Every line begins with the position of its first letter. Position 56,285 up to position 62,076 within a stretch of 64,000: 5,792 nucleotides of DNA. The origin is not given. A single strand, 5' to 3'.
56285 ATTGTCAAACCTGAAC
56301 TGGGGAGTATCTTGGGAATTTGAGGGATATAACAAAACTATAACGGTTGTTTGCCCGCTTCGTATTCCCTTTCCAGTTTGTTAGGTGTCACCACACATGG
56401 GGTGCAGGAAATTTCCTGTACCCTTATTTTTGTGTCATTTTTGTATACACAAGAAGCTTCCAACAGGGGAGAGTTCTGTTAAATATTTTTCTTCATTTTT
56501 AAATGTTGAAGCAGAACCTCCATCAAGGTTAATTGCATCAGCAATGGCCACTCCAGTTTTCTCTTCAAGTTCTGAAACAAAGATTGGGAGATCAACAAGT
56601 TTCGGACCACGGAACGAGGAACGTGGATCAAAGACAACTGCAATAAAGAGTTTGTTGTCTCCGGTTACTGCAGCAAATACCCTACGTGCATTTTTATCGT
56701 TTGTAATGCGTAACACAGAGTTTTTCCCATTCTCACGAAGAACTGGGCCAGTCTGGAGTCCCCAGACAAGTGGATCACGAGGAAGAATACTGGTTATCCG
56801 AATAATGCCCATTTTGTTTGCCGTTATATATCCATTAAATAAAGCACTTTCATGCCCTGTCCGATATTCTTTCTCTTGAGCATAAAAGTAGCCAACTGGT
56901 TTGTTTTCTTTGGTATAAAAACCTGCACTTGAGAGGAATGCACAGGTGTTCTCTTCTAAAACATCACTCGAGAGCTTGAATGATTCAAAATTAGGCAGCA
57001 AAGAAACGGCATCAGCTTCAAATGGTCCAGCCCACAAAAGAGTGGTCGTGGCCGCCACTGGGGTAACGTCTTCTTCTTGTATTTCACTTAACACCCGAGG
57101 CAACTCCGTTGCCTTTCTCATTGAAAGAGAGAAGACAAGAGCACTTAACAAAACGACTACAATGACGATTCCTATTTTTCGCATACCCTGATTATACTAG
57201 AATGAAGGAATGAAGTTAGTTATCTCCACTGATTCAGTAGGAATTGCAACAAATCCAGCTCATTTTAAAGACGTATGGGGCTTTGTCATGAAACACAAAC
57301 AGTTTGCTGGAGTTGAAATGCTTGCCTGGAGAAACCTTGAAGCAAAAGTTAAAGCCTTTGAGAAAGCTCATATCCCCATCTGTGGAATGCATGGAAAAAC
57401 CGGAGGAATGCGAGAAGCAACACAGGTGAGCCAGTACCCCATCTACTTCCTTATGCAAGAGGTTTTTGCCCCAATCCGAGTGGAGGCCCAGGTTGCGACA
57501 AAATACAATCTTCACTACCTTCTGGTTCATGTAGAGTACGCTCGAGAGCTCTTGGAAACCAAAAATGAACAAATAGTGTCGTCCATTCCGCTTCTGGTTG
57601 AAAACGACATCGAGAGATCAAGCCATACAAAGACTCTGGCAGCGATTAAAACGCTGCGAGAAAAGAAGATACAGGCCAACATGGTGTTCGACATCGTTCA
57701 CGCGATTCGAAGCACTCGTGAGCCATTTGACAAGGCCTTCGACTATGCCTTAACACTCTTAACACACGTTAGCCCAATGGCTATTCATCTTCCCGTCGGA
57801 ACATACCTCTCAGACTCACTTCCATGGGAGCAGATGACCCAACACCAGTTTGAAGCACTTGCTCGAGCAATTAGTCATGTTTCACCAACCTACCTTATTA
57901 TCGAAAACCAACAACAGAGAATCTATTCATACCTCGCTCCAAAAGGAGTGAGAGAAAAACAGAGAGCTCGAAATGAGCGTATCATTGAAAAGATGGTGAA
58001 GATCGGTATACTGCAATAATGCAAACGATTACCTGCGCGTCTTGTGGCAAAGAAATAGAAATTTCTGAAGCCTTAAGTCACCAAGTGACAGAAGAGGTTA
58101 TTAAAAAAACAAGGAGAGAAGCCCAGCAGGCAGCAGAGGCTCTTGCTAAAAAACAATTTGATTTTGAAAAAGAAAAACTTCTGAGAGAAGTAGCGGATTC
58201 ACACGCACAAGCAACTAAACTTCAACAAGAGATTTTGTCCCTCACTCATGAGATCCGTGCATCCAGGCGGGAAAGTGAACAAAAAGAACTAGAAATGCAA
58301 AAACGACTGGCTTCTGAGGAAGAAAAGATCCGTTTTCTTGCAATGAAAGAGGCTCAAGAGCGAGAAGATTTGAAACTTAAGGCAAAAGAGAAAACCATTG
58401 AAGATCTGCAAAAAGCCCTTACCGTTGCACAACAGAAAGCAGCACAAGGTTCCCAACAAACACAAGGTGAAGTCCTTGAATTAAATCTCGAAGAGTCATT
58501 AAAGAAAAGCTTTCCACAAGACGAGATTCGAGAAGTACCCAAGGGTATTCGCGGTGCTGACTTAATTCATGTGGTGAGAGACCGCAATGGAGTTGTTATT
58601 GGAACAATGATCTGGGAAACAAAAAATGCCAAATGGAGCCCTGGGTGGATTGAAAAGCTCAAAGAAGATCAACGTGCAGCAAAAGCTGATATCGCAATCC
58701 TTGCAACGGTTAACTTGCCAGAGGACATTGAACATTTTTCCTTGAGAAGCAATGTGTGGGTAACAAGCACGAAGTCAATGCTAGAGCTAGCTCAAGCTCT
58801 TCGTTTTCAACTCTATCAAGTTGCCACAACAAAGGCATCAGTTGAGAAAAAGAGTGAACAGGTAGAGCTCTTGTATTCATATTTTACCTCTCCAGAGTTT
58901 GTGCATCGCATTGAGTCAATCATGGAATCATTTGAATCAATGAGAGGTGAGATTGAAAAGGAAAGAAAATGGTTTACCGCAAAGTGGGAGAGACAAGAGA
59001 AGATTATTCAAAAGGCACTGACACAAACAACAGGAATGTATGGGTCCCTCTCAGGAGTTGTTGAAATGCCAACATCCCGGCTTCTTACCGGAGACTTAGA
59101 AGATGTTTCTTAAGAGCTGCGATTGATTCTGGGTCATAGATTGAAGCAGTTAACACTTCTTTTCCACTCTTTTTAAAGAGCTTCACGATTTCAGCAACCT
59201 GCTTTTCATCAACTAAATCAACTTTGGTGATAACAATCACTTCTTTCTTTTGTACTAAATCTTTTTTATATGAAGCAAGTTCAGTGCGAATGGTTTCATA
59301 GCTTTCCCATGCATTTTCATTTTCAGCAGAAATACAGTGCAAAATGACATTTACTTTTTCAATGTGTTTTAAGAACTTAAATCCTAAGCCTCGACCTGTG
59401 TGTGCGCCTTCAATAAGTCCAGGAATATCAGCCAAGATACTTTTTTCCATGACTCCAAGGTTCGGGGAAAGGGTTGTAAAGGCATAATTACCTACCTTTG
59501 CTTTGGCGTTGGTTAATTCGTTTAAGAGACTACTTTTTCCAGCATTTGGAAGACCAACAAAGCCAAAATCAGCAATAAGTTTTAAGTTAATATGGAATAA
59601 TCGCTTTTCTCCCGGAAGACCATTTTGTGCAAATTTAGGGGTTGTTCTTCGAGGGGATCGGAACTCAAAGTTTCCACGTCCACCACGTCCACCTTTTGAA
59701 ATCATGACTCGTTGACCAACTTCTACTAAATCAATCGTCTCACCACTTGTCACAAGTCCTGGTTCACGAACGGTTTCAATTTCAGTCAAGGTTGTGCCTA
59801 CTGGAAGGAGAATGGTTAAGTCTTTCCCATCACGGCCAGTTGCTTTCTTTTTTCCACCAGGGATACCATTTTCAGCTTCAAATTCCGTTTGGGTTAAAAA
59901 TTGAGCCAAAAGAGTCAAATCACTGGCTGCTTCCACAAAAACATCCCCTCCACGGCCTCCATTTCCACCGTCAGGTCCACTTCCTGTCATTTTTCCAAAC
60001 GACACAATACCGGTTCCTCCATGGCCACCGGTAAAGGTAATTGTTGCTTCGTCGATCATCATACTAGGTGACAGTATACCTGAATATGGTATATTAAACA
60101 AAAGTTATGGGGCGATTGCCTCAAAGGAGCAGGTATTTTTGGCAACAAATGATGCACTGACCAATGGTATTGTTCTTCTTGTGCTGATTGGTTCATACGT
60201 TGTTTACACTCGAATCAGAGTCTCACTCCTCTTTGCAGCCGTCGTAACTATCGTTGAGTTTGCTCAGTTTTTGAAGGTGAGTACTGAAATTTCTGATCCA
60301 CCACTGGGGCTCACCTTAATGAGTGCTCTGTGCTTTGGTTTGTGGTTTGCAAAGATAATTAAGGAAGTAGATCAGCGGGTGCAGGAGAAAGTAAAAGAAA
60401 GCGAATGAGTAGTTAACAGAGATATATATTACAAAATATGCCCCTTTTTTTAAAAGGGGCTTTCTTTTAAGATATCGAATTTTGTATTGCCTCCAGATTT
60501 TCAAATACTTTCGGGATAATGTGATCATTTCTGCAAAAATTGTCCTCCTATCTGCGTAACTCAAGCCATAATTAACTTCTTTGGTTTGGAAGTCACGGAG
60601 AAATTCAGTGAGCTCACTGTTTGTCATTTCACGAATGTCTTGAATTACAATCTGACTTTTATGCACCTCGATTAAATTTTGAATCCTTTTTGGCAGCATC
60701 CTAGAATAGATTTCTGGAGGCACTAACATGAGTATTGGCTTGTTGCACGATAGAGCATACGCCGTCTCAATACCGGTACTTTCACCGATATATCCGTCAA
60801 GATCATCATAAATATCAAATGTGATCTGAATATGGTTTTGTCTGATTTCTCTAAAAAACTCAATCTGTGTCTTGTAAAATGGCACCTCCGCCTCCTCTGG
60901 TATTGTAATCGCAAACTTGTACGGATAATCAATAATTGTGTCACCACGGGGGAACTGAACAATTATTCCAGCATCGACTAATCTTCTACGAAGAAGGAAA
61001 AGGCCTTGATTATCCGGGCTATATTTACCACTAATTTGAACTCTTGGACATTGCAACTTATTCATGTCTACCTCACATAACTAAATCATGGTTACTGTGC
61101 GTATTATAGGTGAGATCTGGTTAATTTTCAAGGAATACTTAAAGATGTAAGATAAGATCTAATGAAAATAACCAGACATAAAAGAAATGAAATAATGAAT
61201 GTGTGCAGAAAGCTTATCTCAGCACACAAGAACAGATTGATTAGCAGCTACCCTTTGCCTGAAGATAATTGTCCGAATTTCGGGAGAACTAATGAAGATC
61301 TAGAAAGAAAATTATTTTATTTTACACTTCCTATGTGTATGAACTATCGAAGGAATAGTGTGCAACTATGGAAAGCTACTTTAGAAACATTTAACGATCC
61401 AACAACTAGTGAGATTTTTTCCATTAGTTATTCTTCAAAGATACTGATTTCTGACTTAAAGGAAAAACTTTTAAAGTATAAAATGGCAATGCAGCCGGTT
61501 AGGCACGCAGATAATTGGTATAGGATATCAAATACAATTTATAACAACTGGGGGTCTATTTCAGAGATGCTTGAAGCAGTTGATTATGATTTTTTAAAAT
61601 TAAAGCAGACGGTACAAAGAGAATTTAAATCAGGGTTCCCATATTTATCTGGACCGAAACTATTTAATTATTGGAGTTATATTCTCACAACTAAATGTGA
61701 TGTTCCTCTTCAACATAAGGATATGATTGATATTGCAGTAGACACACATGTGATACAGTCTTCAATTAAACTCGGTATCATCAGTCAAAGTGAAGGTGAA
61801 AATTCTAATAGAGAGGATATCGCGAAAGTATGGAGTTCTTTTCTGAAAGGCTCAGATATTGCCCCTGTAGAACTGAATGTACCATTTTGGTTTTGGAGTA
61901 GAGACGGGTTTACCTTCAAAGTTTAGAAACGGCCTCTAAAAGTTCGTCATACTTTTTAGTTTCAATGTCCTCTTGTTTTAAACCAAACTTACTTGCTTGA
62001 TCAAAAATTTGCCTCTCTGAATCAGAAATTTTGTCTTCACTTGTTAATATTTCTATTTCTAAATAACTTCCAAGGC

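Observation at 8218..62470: Recurrent -10-like TAnnnT hexamer 5-7 nt upstream of start codons, suggesting widespread leaderless expression split by gene class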

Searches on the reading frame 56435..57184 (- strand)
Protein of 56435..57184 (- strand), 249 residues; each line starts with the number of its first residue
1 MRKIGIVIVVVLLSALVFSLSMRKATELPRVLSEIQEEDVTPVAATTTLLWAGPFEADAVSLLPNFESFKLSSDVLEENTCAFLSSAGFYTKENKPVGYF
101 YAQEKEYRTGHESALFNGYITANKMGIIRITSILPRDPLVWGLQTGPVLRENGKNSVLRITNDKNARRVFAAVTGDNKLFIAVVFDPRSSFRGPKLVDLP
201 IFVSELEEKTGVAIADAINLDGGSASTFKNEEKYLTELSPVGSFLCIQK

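Call 29: search_protein_families(library=pfam, proteins=[window:56435-57184:-], max_evalue=0.001)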
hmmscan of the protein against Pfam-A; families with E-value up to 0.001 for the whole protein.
window:56435-57184:- (249 aa): 1 family
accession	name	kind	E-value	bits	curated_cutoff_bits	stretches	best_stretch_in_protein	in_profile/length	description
PF09992.14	NAGPA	-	2.2e-11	44.7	25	1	86-229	8-145/169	Phosphodiester glycosidase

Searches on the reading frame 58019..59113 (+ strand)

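Call 30: search_protein_families(library=pfam, proteins=[window:58019-59113:+], max_evalue=0.001)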
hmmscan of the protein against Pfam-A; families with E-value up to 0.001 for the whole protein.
window:58019-59113:+ (364 aa): 1 family
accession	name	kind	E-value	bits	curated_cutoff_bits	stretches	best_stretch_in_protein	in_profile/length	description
PF09903.14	DUF2130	-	5.4e-54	183.6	26.7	1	118-343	3-242/255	Uncharacterized protein conserved in bacteria (DUF2130)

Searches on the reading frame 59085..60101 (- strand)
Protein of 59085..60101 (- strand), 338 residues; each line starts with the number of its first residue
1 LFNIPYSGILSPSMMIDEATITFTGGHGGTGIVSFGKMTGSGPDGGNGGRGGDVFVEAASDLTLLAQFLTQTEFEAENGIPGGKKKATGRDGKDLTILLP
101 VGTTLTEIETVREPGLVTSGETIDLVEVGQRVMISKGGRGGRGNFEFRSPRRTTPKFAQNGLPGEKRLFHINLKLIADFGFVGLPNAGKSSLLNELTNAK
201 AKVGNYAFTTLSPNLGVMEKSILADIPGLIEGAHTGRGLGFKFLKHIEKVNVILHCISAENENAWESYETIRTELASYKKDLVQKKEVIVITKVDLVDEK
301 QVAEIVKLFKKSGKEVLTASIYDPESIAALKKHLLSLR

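Call 30: search_protein_families(library=pfam, proteins=[window:59085-60101:-], max_evalue=0.001)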
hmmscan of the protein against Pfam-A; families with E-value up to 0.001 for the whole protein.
window:59085-60101:- (338 aa): 4 families
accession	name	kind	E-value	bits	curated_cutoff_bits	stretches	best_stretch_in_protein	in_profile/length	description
PF01018.28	GTP1_OBG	-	2.4e-39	134.9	27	1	16-175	1-155/155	GTP1/OBG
PF01926.29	MMR_HSR1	-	1.9e-25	89.6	21.9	1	179-293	2-113/113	50S ribosome-binding GTPase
PF02421.24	FeoB_N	-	6.1e-10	39.3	27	1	181-331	5-153/156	Ferrous iron transport protein B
PF03193.22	RsgA_GTPase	-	2.8e-07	30.9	30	1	275-334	46-104/174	RsgA GTPase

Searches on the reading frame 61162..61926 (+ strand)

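Call 30: search_protein_families(library=pfam, proteins=[window:61162-61926:+], max_evalue=0.001)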
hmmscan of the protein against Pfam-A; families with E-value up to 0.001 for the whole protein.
window:61162-61926:+ (254 aa): 0 families

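Call 64: search_protein_families(library=pfam, proteins=[window:61162-61926:+], max_evalue=1)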
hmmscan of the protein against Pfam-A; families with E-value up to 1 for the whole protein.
window:61162-61926:+ (254 aa): 2 families
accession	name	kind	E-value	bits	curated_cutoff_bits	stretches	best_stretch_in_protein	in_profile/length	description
PF09171.15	AGOG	-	0.011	15.5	26.1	1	166-244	148-228/248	N-glycosylase/DNA lyase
PF04708.17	Pox_F16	-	0.087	12.7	30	1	120-192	140-207/215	Poxvirus F16 protein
